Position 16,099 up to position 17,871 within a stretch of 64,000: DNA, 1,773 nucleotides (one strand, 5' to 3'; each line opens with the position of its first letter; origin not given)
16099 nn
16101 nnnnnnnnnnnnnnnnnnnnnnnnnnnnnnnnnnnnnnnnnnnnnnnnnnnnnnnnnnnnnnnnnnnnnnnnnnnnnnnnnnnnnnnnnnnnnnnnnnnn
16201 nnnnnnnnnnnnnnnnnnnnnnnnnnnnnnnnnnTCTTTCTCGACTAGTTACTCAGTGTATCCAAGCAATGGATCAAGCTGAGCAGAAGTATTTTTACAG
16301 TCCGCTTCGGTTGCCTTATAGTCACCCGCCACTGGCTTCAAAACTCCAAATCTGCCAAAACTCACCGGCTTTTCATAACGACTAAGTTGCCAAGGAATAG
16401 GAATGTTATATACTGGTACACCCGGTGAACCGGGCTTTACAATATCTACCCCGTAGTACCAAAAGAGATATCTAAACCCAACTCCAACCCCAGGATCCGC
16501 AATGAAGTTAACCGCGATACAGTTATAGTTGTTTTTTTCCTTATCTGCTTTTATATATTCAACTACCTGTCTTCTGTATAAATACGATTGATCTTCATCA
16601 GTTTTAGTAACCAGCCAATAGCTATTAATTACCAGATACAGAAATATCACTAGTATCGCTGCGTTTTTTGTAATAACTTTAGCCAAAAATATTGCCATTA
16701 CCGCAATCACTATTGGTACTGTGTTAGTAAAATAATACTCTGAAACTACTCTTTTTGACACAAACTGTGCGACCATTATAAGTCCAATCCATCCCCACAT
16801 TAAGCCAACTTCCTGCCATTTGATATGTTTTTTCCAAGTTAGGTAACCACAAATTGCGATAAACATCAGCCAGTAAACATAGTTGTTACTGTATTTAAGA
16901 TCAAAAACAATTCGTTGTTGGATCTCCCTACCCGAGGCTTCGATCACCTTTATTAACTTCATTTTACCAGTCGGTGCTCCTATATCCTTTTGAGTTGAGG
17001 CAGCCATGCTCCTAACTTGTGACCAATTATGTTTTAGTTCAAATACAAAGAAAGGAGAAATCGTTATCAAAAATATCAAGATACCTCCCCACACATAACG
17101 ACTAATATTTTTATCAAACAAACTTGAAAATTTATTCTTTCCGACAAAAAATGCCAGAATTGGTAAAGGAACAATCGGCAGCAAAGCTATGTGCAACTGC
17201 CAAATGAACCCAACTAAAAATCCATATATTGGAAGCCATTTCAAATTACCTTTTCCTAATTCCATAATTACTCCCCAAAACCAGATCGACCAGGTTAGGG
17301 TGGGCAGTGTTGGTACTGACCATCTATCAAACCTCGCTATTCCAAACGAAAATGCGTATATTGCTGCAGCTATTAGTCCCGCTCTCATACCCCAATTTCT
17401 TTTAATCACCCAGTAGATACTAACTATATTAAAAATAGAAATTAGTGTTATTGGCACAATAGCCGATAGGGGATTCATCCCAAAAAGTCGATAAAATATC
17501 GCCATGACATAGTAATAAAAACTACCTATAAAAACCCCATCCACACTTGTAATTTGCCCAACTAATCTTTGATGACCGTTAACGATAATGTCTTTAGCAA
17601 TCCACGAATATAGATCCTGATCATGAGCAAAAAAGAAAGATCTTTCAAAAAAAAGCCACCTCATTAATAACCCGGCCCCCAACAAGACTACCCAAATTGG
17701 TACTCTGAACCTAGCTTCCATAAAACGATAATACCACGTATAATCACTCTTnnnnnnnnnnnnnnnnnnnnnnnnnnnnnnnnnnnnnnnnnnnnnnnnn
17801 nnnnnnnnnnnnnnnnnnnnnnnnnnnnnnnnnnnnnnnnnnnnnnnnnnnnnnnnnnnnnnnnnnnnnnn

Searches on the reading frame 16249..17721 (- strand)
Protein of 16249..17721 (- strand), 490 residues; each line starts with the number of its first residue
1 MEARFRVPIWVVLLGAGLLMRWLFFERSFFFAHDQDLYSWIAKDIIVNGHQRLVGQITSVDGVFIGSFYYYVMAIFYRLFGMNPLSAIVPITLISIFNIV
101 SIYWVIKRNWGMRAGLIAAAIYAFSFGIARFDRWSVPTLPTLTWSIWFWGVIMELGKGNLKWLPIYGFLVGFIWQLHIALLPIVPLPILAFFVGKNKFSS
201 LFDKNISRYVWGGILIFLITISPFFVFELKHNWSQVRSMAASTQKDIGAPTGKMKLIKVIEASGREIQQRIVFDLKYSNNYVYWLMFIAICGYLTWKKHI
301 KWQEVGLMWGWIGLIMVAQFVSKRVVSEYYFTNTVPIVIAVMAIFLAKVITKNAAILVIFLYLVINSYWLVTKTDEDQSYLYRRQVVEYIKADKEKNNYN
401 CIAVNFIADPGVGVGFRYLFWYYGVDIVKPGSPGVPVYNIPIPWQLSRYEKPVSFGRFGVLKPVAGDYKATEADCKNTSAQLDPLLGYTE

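Call 6: search_protein_families(library=pfam, proteins=[window:16249-17721:-], max_evalue=0.01)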
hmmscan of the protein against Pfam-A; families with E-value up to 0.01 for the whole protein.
window:16249-17721:- (490 aa): 1 family
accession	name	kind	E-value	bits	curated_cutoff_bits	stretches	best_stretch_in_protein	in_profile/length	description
PF13231.12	PMT_2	-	3.9e-10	40.6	26.1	1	69-226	6-159/160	Dolichyl-phosphate-mannose-protein mannosyltransferase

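Call 27: search_protein_families(library=ncbifam, proteins=[window:16249-17721:-], max_evalue=0.01)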
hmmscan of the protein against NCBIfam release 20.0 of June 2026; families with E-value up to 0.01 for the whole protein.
window:16249-17721:- (490 aa): 0 families
